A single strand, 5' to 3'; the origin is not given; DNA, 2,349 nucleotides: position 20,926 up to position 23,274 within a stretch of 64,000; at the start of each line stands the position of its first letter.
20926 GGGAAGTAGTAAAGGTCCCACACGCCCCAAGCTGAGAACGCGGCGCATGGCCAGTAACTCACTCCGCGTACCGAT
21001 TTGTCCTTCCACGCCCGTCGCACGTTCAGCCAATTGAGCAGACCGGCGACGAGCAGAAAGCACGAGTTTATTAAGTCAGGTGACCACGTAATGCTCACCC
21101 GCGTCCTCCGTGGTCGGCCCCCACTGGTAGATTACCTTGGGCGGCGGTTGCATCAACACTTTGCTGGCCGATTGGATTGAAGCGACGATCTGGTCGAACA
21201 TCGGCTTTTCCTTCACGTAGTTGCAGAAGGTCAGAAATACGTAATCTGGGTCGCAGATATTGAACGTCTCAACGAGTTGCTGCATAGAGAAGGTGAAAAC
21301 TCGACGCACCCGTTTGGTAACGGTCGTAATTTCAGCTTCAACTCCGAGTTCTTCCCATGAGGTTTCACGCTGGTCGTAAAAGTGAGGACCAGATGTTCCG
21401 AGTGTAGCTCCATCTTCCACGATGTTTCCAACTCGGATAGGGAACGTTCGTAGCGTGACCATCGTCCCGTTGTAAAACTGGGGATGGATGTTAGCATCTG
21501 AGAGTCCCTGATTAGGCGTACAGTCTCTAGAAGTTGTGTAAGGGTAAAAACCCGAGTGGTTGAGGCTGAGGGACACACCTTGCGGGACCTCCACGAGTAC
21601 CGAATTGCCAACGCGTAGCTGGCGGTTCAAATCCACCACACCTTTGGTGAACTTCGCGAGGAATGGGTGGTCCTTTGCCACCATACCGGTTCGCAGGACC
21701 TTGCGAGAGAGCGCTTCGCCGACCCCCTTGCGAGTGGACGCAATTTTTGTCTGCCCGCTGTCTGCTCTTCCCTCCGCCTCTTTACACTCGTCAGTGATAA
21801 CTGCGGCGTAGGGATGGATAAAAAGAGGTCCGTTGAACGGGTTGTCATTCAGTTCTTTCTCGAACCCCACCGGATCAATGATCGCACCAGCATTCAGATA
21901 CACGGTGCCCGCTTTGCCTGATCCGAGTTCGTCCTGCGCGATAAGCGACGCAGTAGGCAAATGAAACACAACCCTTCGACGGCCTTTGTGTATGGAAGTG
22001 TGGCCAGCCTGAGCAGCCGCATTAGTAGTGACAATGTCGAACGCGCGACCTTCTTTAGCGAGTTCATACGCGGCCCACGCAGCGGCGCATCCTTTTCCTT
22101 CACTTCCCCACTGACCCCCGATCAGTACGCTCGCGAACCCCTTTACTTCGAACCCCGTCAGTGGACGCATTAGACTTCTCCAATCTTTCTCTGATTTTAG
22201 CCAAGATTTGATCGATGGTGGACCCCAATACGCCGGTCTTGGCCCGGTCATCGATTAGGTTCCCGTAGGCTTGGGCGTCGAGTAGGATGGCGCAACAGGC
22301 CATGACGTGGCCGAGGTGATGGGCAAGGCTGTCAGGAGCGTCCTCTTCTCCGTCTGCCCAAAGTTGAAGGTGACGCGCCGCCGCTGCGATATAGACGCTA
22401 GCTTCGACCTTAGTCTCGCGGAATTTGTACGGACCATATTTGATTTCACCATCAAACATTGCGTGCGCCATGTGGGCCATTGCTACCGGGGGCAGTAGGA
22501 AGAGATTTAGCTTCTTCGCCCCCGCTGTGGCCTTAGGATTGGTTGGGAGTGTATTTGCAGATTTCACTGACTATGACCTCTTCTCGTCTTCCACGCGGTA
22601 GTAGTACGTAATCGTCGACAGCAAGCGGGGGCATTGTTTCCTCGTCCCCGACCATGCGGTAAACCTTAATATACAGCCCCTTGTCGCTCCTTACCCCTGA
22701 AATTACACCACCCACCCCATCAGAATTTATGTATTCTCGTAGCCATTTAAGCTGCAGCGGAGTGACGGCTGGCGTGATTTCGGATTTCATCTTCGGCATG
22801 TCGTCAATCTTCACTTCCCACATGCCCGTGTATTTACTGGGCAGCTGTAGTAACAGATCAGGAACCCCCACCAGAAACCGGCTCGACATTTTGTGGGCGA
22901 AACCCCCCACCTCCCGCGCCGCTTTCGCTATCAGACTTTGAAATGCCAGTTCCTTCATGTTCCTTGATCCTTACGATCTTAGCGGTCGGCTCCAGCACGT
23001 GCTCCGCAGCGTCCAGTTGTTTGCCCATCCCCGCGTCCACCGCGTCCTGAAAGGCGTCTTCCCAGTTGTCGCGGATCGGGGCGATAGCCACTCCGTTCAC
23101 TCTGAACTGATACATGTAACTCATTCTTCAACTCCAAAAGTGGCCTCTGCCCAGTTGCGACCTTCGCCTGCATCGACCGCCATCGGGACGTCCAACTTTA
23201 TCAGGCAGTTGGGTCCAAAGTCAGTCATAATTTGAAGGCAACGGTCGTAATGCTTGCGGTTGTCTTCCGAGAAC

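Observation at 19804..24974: Complete 2-aminoadenine (Z-base) DNA cluster: HD hydrolase, MazG-like hydrolase, PurZ, dATP/dGTP diphosphohydrolase-like protein and a family-A polymerase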

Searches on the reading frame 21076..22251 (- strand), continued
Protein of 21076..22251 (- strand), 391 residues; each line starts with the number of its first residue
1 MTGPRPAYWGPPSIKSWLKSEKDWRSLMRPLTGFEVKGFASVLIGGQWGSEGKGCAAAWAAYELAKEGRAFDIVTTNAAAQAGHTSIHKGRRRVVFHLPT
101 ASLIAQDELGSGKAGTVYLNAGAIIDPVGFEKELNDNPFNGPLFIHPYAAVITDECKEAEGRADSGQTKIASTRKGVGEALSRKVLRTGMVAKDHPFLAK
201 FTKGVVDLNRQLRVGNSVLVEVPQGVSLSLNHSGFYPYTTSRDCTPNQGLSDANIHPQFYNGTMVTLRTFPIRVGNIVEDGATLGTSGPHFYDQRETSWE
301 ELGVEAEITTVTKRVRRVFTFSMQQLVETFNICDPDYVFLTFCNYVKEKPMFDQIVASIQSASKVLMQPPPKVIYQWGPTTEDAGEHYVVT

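Call 111: find_related_loci(query=A5, collection=genome_contigs, flank=5000)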
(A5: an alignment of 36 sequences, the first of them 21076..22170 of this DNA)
Query A5 (364 aa) in genome_contigs; peptide patterns used: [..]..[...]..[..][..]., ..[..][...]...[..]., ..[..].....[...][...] (x = any residue, [..] = any of these).
600 stretches matched a pattern (row limit reached: there are more); 548 encode a relative of the query (tblastn E <= 1e-3); the best 80 are kept; 80 distinct loci.
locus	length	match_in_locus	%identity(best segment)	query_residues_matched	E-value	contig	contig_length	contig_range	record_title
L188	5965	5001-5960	42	9-338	6e-77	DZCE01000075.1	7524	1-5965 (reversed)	MAG TPA_asm: Arcobacter nitrofigilis isolate SulCav_PC08_64_34_38 SulCav_PC08-64_8032_length_7524_cov_12.853126, whole g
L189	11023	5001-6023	42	10-356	4e-76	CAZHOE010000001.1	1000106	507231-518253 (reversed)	MAG TPA_asm: uncultured Micavibrio sp. isolate SRP062349_co2_98 genome assembly, contig: NODE_3_length_1000106_cov_25.54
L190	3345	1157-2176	41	14-356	2e-74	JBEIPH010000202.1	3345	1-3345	MAG: Micavibrio sp. isolate Sample-106-S6-bin-43 Sample_106_S6-bin_43-k141_1146318, whole genome shotgun sequence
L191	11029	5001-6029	39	11-356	1e-68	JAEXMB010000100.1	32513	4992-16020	MAG: Proteobacteria bacterium isolate OH_HBlB_32 k127_121067, whole genome shotgun sequence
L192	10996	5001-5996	38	10-356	7e-67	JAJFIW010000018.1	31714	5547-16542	MAG: Alphaproteobacteria bacterium isolate OFTM141 OFTM141_17, whole genome shotgun sequence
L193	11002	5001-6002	36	13-361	2e-59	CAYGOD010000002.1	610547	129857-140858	MAG TPA_asm: uncultured Bdellovibrionales bacterium isolate ERP117304_co1_103 genome assembly, contig: NODE_6_length_610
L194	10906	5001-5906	37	11-325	1e-59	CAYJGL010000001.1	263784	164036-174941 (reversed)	MAG TPA_asm: uncultured Clostridium sp. isolate ERP123703_co3_168 genome assembly, contig: NODE_4_length_263784_cov_34.7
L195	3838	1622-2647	36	15-359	1e-54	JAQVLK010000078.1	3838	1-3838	MAG: Candidatus Gracilibacteria bacterium isolate STF1_108 NODE_105137_length_3838_cov_2.934788_Sandtown_F1, whole genom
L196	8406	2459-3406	36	15-332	2e-49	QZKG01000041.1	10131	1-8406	MAG: Gaiellales bacterium isolate SURF_19 Ga0104751_1008738, whole genome shotgun sequence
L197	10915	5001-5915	38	11-318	8e-48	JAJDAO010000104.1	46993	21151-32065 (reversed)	MAG: Deltaproteobacteria bacterium isolate OFTM73 OFTM73_103, whole genome shotgun sequence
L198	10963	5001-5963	33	4-328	1e-42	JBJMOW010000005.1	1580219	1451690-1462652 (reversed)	MAG: Gemmatimonadaceae bacterium isolate H3_16_all_fractions_metab_conc_152_60_0 k255_6165012, whole genome shotgun sequ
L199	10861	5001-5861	36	13-319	9e-43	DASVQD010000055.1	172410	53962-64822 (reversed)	MAG TPA_asm: Allosphingosinicella sp. isolate SMAG_U3197 k141_306773, whole genome shotgun sequence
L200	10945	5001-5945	30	15-359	6e-42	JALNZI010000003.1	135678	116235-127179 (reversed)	MAG: Candidatus Omnitrophota bacterium isolate SO_2017_LW1 bin 10 NODE_40_length_135678_cov_1.693975_LW64-88_2017, whole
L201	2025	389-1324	35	14-337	2e-40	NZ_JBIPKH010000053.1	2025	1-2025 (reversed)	Desulfurivibrio sp. D14AmB 53, whole genome shotgun sequence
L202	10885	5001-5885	34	8-322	5e-40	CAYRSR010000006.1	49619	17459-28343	MAG TPA_asm: uncultured Candidatus Saccharibacteria bacterium isolate binchicken_co6_444 genome assembly, contig: NODE_3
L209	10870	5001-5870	35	14-319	2e-38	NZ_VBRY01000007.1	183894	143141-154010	Mariprofundus erugo strain P3 NODE_7_length_183894_cov_42.752377, whole genome shotgun sequence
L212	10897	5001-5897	33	7-318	1e-37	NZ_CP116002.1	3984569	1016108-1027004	Lacibacter sp. MH-610 chromosome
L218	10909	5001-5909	34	4-319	5e-37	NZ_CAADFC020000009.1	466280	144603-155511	Bradyrhizobium ivorense strain CI-1B isolate CI-1B, whole genome shotgun sequence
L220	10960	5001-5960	35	4-328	8e-37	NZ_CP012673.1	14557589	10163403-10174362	Sorangium cellulosum strain So ce26 chromosome, complete genome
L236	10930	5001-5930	33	1-318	5e-35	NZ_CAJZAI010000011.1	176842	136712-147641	Cupriavidus laharis strain LMG 23992 isolate 1263a, whole genome shotgun sequence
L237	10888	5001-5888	33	15-319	4e-35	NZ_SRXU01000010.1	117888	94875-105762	Sphingomonas naasensis strain KIS18-15 NODE_10_length_117888_cov_53.205321, whole genome shotgun sequence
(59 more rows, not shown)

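Call 114: search_protein_families(library=pfam, proteins=[L218:3130-5040:+, L218:5025-6095:+, L237:3077-4999:+, L237:6029-6991:+, L212:2971-5010:+, L212:6071-6979:+, L209:6001-7107:+, L236:4473-6086:+, L236:2962-4446:+, L220:4278-6074:+], max_evalue=0.001)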
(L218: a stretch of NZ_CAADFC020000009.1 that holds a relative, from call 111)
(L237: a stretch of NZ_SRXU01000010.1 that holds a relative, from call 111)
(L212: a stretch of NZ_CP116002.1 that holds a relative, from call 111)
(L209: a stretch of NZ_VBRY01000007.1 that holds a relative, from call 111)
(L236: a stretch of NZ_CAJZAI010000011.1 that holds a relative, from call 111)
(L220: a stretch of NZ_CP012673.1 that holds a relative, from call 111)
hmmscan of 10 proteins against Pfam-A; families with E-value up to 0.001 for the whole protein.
L218:3130-5040:+ (636 aa): 5 families
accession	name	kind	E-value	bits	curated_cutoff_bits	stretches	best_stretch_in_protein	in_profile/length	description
PF13482.12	RNase_H_2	-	2.8e-25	89.6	22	1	44-192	1-162/165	RNase_H superfamily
PF13238.12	AAA_18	-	1.2e-06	29.4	29.4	1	461-579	1-111/128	AAA domain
PF13671.12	AAA_33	-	0.00012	22.9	27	1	464-577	5-116/143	AAA domain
PF01121.26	CoaE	-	0.00056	20.1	27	1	459-521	1-62/180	Dephospho-CoA kinase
PF04250.19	DUF429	-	0.0006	20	23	0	256-442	1-212/214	Protein of unknown function (DUF429)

L218:5025-6095:+ (356 aa): 1 family
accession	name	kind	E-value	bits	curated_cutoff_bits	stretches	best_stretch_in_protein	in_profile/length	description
PF00709.27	Adenylsucc_synt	-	1e-45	156.7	27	2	147-296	187-330/416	Adenylosuccinate synthetase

L237:3077-4999:+ (640 aa): 2 families
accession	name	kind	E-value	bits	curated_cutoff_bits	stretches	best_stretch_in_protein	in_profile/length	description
PF13482.12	RNase_H_2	-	2e-29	103.1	22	1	50-200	1-164/165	RNase_H superfamily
PF13238.12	AAA_18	-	4.3e-07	30.9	29.4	1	468-586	1-110/128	AAA domain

L237:6029-6991:+ (320 aa): 0 families

L212:2971-5010:+ (679 aa): 3 families
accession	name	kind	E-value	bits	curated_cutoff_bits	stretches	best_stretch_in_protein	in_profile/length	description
PF13482.12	RNase_H_2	-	5.1e-32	111.5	22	1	87-235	1-162/165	RNase_H superfamily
PF13238.12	AAA_18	-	6.7e-08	33.5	29.4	1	512-635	1-115/128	AAA domain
PF13207.12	AAA_17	-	0.0002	22.1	27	1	516-635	2-127/136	AAA domain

L212:6071-6979:+ (302 aa): 1 family
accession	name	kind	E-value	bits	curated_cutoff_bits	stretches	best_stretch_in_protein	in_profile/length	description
PF22769.1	DCD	-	2.2e-07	31.5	27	1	35-174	2-152/153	dCTP deaminase-like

L209:6001-7107:+ (368 aa): 1 family
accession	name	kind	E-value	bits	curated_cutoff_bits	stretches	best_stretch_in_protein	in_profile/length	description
PF22769.1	DCD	-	2.5e-06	28.1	27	1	42-168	2-141/153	dCTP deaminase-like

L236:4473-6086:+ (537 aa): 2 families
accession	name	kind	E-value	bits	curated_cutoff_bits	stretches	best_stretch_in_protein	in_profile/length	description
PF00709.27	Adenylsucc_synt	-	1e-55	189.7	27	2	188-318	1-138/416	Adenylosuccinate synthetase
PF13238.12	AAA_18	-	1.4e-05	26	29.4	1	6-127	1-111/128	AAA domain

L236:2962-4446:+ (494 aa): 2 families
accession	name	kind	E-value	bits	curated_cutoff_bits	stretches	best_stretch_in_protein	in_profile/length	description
PF06114.19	Peptidase_M78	-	1.1e-10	41.8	22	1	137-233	32-123/123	IrrE N-terminal-like domain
PF01661.27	Macro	-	2.1e-05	24.9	22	1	367-471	10-115/118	Macro domain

L220:4278-6074:+ (598 aa): 5 families
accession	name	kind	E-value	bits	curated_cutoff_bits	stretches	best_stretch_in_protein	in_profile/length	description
PF00709.27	Adenylsucc_synt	-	4.3e-59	200.8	27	2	253-384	1-142/416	Adenylosuccinate synthetase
PF13671.12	AAA_33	-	3.3e-10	40.9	27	1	69-194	1-123/143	AAA domain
PF13238.12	AAA_18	-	1e-09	39.4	29.4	1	70-192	1-114/128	AAA domain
PF13207.12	AAA_17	-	0.00015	22.5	27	1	74-192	2-126/136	AAA domain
PF07931.18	CPT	-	0.00023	21.5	22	1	68-239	2-170/172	Chloramphenicol phosphotransferase-like protein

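Call 115: search_protein_families(library=padloc, proteins=[L218:3130-5040:+, L218:5025-6095:+, L237:6029-6991:+, L212:2971-5010:+, L212:5016-6065:+, L212:6071-6979:+, L236:4473-6086:+, L236:2962-4446:+, L220:4278-6074:+, L220:6068-6751:+], max_evalue=0.001)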
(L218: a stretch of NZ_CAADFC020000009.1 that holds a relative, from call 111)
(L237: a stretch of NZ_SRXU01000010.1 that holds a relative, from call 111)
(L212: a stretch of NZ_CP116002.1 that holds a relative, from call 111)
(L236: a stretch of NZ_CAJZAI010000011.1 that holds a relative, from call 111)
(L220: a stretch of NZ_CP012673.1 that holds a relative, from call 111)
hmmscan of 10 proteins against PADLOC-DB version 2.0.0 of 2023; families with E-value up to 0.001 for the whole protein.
L218:3130-5040:+ (636 aa): 3 families
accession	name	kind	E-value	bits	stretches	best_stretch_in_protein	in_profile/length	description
PDLC02373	dCTPase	-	6.2e-08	30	1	455-588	151-290/630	-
PDLC01247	DEDDh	-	0.00034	19.3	0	44-66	1-23/139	"CAS-I,CAS-II,CAS-III,CAS-IV,CAS-V,CAS-VI; associated"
PDLC05019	PDC-S44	-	0.00073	16.8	0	252-309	7-72/259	-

L218:5025-6095:+ (356 aa): 0 families

L237:6029-6991:+ (320 aa): 0 families

L212:2971-5010:+ (679 aa): 4 families
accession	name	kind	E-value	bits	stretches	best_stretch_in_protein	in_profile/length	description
PDLC02373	dCTPase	-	2.5e-14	51.1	1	492-675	142-327/630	-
PDLC01247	DEDDh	-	1.6e-06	26.9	0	88-109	2-23/139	"CAS-I,CAS-II,CAS-III,CAS-IV,CAS-V,CAS-VI; associated"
PDLC05019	PDC-S44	-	5.5e-05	20.5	0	298-358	5-73/259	-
PDLC02911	VakA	-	0.00089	17.9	0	512-674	5-155/163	-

L212:5016-6065:+ (349 aa): 0 families

L212:6071-6979:+ (302 aa): 0 families

L236:4473-6086:+ (537 aa): 0 families

L236:2962-4446:+ (494 aa): 9 families
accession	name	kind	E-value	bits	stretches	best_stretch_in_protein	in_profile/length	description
PDLC04141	capP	-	1.4e-20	71.8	1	123-245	44-163/242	capP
PDLC02990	DarG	-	2.2e-08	32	1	368-489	28-144/329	-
PDLC03944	RmrA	-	1.7e-07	28.7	1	146-235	198-283/384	-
PDLC03949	RmrA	-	4.3e-07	27.1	1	142-236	184-266/363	-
PDLC03954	RmrA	-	5.7e-06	23.5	1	146-235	207-290/380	-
PDLC03947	RmrA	-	6.1e-06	23.3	1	146-235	207-290/383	-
PDLC03950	RmrA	-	0.00015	18.9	1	144-232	193-275/369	-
PDLC03951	RmrA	-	0.00025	18.1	1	146-235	204-285/400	-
PDLC03948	RmrA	-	0.00051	17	1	144-235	204-289/397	-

L220:4278-6074:+ (598 aa): 2 families
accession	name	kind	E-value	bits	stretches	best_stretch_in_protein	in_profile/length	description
PDLC02373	dCTPase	-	3.4e-06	24.2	1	68-224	155-318/630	-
PDLC02911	VakA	-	5.4e-06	25.1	1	67-223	2-143/163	-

L220:6068-6751:+ (227 aa): 0 families

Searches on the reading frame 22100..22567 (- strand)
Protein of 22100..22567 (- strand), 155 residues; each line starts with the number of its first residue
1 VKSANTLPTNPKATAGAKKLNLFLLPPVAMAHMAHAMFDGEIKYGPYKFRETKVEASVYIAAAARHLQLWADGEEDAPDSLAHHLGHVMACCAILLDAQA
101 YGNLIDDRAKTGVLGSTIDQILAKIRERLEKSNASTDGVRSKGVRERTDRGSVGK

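Call 3: search_protein_families(library=pfam, proteins=[window:22100-22567:-], max_evalue=0.01)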
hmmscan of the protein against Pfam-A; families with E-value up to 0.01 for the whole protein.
window:22100-22567:- (155 aa): 1 family
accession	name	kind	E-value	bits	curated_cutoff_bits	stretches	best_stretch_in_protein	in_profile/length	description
PF18909.5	dGTP_diPhyd_N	-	7.7e-25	87.2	27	1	10-108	2-99/99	dATP/dGTP diphosphohydrolase, N-terminal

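Call 4: search_protein_families(library=phrogs, proteins=[window:22100-22567:-], max_evalue=0.001)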
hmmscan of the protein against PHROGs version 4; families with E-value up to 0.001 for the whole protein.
window:22100-22567:- (155 aa): 6 families
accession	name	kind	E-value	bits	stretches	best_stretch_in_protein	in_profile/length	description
phrog_2252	-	lysis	1.1e-41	144.4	1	5-131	98-227/285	endolysin; inhibits RNA polymerase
phrog_801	-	DNA, RNA and nucleotide metabolism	9.4e-23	82.5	1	8-121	96-209/476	dATP / dGTP pyrophosphohydrolase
phrog_19680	-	unknown function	6.3e-08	33.9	1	18-96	98-176/188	-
phrog_37590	-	unknown function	3.6e-06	27.3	1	17-125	50-173/341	-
phrog_5332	-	unknown function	0.0002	21.9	1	13-110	116-212/215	-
phrog_18716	-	unknown function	0.00021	22.5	1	22-91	26-93/114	-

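Call 10: search_protein_families(library=ncbifam, proteins=[window:22100-22567:-], max_evalue=0.001)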
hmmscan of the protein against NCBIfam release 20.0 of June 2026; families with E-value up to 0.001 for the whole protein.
window:22100-22567:- (155 aa): 0 families

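Call 108: search_dna_similar(query=window:22100-22567:-, collection=phages, mode=protein, max_rows=25, max_evalue=0.001)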
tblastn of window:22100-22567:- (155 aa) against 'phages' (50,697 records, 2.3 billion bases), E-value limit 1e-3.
Records with a match: 243; places in all: 243; records where one place covers at least 80% of the query: 56.
Best place of each record, by identity: <60% 243.
By first word of the organism name: Mycobacterium 131; Pseudomonas 36; Ralstonia 17; Rhizobium 16; Ruegeria 8; Sinorhizobium 6; Edwardsiella 5; Dinoroseobacter 4; Bordetella 3; Aquamicrobium 2; and 13 more.
By host as written in the record: Mycobacterium smegmatis mc2 155 99; Mycobacterium smegmatis mc#155 17; Ralstonia solanacearum 12; - 10; Ruegeria pomeroyi DSS-3 8; Mycobacterium smegmatis mc2155 7; Sinorhizobium meliloti 6; Rhizobium etli kim5 4; and 54 more.
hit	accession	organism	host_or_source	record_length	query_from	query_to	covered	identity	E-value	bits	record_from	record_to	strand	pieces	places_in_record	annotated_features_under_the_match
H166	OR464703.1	Mycobacterium phage jiawei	Mycolicibacterium smegmatis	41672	9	120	72%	55.4%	1e-24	103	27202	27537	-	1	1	DUF5664 domain-containing protein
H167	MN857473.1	Caulobacter phage S2B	Caulobacter vibrioides CB15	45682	10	152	92%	42.7%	1e-22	98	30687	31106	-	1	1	S2B_gp041c: hypothetical protein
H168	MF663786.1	Bordetella phage vB_BbrM_PHB04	Bordetella bronchiseptica 4715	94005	8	137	84%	46.2%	1e-23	101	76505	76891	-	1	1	hypothetical protein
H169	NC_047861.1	Bordetella phage vB_BbrM_PHB04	Bordetella bronchiseptica 4715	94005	8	137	84%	46.2%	1e-23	101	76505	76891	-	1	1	endolysin; inhibits RNA polymerase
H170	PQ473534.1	Pseudomonas phage JB8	Pseudomonas sp.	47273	10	108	64%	59.0%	7e-18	85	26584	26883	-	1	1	hypothetical protein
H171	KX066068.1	Pseudomonas phage VSW-3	Pseudcmonas fluorescens SW-3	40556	1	108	70%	52.7%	2e-22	98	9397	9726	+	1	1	hypothetical protein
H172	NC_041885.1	Pseudomonas phage VSW-3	Pseudcmonas fluorescens SW-3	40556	1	108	70%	52.7%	2e-22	98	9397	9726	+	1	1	endolysin; inhibits RNA polymerase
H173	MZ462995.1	Stappia phage SI01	Stappia indica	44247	5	142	89%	41.1%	1e-24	103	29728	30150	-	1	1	hypothetical protein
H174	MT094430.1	Pseudomonas phage BIM BV-45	Pseudomonas fluorescens BIM B-582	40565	10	128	77%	47.1%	2e-21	95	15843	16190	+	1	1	hypothetical protein (x2)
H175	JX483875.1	Rhizobium phage RHEph03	Rhizobium etli Brasil5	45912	6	154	96%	37.6%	2e-20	92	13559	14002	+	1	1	hypothetical protein (x3)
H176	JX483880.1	Rhizobium phage RHEph09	Rhizobium etli kim5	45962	6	154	96%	37.6%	2e-20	92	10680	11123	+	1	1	hypothetical protein (x3)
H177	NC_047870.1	Rhizobium phage RHEph09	Rhizobium etli kim5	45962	6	154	96%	37.6%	2e-20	92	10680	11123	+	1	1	endolysin; inhibits RNA polymerase | hypothetical protein | deoxyribonucleoside 5' monophosphate phosphatase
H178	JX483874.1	Rhizobium phage RHEph02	Rhizobium etli Brasil5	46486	6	154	96%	37.6%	2e-20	92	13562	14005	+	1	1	hypothetical protein (x3)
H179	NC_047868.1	Rhizobium phage RHEph02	Rhizobium etli Brasil5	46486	6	154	96%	37.6%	2e-20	92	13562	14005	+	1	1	endolysin; inhibits RNA polymerase | hypothetical protein | deoxyribonucleoside 5' monophosphate phosphatase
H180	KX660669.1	Aquamicrobium phage P14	Aquamicrobium sp. H14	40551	5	134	84%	43.1%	9e-22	96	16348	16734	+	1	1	hypothetical protein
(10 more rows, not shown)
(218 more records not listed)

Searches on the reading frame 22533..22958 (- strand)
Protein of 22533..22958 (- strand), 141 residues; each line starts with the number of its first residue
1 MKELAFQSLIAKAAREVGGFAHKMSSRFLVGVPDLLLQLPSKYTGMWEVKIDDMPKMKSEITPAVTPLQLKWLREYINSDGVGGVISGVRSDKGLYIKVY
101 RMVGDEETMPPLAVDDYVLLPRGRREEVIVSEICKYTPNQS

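Call 3: search_protein_families(library=pfam, proteins=[window:22533-22958:-], max_evalue=0.01)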
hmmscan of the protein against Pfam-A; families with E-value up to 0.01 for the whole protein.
window:22533-22958:- (141 aa): 0 families

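Call 4: search_protein_families(library=phrogs, proteins=[window:22533-22958:-], max_evalue=0.001)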
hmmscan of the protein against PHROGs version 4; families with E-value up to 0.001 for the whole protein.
window:22533-22958:- (141 aa): 1 family
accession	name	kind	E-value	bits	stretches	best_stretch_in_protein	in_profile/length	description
phrog_93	-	DNA, RNA and nucleotide metabolism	1.7e-07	31.3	1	1-102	352-444/613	endonuclease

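Call 10: search_protein_families(library=ncbifam, proteins=[window:22533-22958:-], max_evalue=0.001)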
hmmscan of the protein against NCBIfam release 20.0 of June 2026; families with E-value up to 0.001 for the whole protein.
window:22533-22958:- (141 aa): 0 families

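Call 72: search_protein_families(library=pfam, proteins=[window:22533-22958:-], max_evalue=1)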
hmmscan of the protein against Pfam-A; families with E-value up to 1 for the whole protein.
window:22533-22958:- (141 aa): 0 families

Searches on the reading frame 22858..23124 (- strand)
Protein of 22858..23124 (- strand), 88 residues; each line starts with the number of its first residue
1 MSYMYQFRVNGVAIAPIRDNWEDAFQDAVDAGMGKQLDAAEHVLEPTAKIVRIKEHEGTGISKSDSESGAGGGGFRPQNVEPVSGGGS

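Call 3: search_protein_families(library=pfam, proteins=[window:22858-23124:-], max_evalue=0.01)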
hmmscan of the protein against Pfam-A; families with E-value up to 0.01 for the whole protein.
window:22858-23124:- (88 aa): 0 families

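Call 4: search_protein_families(library=phrogs, proteins=[window:22858-23124:-], max_evalue=0.001)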
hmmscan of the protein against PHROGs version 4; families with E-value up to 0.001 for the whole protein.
window:22858-23124:- (88 aa): 0 families

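Call 10: search_protein_families(library=ncbifam, proteins=[window:22858-23124:-], max_evalue=0.001)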
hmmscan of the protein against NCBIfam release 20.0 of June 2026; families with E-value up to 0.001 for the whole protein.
window:22858-23124:- (88 aa): 0 families

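Call 72: search_protein_families(library=pfam, proteins=[window:22858-23124:-], max_evalue=1)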
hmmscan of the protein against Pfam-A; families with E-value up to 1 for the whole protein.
window:22858-23124:- (88 aa): 0 families
